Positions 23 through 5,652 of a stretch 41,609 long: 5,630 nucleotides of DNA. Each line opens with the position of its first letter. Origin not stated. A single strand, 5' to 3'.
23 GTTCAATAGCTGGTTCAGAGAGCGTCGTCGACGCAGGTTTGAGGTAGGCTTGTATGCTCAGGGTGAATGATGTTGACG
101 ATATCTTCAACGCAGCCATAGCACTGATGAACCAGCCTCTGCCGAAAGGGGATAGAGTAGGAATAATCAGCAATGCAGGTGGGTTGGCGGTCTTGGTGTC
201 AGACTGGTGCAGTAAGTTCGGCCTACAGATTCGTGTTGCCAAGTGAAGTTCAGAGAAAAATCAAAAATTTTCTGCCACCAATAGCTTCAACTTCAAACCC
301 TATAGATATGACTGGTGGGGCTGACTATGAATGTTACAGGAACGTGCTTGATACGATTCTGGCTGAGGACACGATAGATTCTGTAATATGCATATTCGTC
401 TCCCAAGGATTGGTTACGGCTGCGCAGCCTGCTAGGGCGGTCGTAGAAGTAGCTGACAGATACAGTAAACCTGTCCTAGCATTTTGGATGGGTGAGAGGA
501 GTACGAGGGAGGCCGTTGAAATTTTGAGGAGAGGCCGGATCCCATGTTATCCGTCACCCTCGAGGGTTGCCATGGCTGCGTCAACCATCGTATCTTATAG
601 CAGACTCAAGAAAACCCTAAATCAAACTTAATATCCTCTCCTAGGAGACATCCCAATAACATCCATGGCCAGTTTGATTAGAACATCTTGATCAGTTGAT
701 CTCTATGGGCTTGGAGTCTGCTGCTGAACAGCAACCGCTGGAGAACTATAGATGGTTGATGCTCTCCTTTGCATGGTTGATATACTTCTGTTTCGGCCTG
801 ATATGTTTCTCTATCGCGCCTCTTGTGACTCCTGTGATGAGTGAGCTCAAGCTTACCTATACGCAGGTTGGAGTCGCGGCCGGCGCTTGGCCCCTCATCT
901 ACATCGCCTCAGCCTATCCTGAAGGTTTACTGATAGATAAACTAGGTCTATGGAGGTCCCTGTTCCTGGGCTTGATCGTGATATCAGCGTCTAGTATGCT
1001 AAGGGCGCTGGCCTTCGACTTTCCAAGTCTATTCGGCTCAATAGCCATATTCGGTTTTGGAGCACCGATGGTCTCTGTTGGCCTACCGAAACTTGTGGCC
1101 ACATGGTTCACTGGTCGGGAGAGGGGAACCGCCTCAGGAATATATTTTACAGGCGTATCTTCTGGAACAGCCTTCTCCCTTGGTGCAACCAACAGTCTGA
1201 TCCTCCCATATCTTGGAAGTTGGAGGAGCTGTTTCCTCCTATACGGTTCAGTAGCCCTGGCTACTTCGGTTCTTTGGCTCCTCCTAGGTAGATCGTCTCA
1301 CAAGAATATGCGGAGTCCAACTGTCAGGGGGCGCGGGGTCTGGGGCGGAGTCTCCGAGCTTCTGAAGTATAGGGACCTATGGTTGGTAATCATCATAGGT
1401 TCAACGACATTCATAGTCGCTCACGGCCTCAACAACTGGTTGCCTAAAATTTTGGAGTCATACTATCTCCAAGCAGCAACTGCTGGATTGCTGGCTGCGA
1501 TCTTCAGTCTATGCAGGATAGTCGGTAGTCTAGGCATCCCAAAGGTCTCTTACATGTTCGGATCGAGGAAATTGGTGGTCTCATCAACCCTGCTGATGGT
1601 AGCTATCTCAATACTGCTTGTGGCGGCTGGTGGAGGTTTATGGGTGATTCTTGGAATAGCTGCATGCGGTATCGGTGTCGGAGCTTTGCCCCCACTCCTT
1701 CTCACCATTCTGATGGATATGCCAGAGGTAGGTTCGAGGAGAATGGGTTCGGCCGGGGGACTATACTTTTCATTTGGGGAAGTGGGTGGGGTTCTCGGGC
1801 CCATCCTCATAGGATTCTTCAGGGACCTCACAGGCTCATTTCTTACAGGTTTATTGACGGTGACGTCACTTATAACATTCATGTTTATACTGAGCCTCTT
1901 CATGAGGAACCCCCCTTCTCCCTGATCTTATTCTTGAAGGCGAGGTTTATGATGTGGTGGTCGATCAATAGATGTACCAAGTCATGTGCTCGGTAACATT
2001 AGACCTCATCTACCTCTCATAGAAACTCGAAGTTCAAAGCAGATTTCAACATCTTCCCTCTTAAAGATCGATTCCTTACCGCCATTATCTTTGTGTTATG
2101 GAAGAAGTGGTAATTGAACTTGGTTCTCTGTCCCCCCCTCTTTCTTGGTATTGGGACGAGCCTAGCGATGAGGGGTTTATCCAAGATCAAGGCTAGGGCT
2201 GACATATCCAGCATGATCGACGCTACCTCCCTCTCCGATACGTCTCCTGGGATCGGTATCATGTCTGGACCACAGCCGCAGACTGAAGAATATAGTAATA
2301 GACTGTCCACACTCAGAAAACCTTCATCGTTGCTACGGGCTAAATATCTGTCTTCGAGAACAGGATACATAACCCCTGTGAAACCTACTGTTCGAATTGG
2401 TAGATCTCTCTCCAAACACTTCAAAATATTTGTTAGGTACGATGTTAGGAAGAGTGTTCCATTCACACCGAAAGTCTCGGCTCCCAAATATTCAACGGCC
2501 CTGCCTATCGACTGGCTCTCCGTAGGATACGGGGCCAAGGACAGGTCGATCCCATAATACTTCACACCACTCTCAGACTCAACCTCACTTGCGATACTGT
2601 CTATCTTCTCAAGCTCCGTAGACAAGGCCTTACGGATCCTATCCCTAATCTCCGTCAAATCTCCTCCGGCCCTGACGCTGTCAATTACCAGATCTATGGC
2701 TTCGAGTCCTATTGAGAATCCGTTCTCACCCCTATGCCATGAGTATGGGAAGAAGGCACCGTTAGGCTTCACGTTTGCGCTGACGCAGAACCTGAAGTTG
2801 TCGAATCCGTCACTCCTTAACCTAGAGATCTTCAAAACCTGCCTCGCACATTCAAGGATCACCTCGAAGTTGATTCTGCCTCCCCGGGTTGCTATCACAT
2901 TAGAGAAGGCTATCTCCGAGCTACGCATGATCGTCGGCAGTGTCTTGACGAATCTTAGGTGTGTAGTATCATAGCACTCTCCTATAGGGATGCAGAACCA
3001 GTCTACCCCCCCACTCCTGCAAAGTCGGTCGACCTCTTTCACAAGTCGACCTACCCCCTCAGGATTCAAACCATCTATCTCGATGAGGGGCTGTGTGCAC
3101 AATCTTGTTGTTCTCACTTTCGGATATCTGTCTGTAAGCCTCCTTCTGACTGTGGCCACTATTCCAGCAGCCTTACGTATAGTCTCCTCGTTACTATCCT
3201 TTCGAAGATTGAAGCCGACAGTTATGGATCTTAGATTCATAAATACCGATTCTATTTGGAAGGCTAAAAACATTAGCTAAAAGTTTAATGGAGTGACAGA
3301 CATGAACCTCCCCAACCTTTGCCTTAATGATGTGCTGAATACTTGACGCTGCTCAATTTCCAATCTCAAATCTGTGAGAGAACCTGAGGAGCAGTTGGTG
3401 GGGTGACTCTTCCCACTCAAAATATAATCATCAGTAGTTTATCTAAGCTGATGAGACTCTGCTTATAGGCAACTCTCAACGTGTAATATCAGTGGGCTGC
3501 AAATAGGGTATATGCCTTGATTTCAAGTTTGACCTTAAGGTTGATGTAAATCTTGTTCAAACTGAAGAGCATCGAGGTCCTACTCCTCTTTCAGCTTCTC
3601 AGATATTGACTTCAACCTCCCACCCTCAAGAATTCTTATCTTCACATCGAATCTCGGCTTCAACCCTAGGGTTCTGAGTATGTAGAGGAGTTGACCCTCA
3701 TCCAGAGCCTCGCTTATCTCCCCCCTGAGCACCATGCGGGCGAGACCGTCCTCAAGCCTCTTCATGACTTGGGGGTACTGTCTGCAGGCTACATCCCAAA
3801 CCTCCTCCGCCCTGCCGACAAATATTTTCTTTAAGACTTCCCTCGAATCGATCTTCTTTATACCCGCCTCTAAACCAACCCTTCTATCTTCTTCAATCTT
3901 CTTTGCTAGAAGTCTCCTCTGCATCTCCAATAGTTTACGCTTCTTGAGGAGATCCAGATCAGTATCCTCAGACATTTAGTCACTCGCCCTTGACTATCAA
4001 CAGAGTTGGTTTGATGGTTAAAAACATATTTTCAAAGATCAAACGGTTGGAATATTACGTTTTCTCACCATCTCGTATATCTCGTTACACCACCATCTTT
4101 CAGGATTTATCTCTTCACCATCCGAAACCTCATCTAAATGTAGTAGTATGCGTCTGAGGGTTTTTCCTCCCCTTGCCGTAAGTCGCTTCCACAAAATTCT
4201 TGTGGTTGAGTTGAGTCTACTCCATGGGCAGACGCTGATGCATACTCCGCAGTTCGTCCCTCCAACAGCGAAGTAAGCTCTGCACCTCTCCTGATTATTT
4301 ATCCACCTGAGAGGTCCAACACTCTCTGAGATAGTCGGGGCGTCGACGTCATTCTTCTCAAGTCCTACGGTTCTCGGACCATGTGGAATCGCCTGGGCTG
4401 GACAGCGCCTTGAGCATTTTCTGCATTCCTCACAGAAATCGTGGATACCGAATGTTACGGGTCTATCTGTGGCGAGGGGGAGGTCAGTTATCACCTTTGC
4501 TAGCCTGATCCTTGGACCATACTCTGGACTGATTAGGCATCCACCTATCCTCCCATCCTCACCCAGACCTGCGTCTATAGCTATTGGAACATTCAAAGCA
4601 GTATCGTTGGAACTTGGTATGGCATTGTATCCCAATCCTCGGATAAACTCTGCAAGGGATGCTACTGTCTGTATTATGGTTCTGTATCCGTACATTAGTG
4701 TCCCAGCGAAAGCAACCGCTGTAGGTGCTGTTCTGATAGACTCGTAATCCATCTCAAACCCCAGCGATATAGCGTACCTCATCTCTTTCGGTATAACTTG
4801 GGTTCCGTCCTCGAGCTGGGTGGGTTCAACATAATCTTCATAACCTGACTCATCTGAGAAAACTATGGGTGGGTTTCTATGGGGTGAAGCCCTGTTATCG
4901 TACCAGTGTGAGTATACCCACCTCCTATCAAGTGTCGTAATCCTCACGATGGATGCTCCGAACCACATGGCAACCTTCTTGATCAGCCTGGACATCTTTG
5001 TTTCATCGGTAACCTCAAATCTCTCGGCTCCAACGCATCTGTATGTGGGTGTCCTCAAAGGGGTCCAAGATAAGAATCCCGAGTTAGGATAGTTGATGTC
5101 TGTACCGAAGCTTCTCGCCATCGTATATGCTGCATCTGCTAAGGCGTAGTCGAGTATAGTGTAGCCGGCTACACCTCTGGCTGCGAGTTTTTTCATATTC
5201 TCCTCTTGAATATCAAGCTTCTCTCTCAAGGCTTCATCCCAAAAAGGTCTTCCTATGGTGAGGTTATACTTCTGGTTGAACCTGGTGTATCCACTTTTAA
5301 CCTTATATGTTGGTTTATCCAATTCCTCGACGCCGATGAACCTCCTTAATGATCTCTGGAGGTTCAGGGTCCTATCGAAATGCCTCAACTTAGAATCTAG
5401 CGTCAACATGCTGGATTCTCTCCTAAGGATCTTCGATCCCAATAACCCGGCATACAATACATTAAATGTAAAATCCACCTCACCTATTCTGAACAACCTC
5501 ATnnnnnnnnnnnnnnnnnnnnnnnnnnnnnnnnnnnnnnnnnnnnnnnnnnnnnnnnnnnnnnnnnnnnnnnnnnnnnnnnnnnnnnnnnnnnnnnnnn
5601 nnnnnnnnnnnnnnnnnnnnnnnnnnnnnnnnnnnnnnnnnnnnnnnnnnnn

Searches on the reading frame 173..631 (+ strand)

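Call 39: search_protein_families(library=pfam, proteins=[window:173-631:+], max_evalue=0.0001)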
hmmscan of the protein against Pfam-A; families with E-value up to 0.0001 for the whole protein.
window:173-631:+ (152 aa): 1 family
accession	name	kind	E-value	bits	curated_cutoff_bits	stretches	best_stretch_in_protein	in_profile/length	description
PF19045.5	Ligase_CoA_2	-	2.8e-09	37.7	23.7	1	22-134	28-145/162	Ligase-CoA domain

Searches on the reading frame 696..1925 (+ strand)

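Call 39: search_protein_families(library=pfam, proteins=[window:696-1925:+], max_evalue=0.0001)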
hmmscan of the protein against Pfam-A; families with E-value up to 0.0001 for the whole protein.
window:696-1925:+ (409 aa): 2 families
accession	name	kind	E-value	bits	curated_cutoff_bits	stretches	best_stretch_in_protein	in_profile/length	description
PF07690.21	MFS_1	-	1.5e-44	152.8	33.4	2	27-369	2-347/347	Major Facilitator Superfamily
PF00083.30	Sugar_tr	-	2.8e-05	23.6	22.3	1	233-405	18-193/452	Sugar (and other) transporter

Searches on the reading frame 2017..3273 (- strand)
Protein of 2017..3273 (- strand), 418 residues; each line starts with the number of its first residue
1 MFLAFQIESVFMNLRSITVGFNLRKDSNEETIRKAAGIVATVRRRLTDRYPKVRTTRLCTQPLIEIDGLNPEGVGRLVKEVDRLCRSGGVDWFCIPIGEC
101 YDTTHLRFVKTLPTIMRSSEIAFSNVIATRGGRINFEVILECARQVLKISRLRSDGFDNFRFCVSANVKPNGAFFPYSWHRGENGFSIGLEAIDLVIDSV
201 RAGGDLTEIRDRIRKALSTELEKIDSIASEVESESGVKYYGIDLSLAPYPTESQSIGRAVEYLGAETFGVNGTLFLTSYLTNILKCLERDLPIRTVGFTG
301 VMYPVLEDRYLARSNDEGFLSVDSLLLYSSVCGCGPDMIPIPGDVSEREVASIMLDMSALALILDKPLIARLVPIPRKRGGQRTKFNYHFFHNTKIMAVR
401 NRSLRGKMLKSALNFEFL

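Call 39: search_protein_families(library=pfam, proteins=[window:2017-3273:-], max_evalue=0.0001)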
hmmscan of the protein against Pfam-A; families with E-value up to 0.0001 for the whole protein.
window:2017-3273:- (418 aa): 1 family
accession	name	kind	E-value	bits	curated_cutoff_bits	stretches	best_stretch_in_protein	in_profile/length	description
PF05167.17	DUF711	-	1.6e-72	245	25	1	11-386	7-406/413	Uncharacterised ACR (DUF711)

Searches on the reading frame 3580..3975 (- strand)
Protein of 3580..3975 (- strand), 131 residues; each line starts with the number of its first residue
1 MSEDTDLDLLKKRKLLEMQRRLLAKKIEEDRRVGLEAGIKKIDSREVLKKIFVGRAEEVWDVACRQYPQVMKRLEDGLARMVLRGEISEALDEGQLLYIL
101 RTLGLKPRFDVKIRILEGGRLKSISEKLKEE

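Call 39: search_protein_families(library=pfam, proteins=[window:3580-3975:-], max_evalue=0.0001)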
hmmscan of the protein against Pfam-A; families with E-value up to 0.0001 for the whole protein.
window:3580-3975:- (131 aa): 1 family
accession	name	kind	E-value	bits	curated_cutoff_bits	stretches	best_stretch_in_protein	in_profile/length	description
PF01984.25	dsDNA_bind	-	4.3e-05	24.2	26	1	10-106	1-95/106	Double-stranded DNA-binding domain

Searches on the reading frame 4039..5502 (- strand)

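Call 17: search_protein_families(library=pfam, proteins=[window:4039-5502:-], max_evalue=0.001)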
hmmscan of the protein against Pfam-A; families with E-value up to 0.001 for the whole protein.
window:4039-5502:- (487 aa): 6 families
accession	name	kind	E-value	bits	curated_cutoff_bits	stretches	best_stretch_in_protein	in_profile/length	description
PF13486.11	Dehalogenase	-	3.3e-08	33.5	24.3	1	226-343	188-306/306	Reductive dehalogenase subunit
PF13484.11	Fer4_16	-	4.5e-08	34.2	30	1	357-427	2-65/66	4Fe-4S double cluster binding domain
PF12838.12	Fer4_7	-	2e-05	25.4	27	1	357-427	2-50/52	4Fe-4S dicluster domain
PF13237.11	Fer4_10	-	5.3e-05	23.5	25.5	0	356-373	8-22/53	4Fe-4S dicluster domain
PF13183.11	Fer4_8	-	0.00017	22.5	27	0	356-369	53-66/68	4Fe-4S dicluster domain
PF00037.32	Fer4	-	0.00032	20.8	21.1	0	355-372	6-23/24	4Fe-4S binding domain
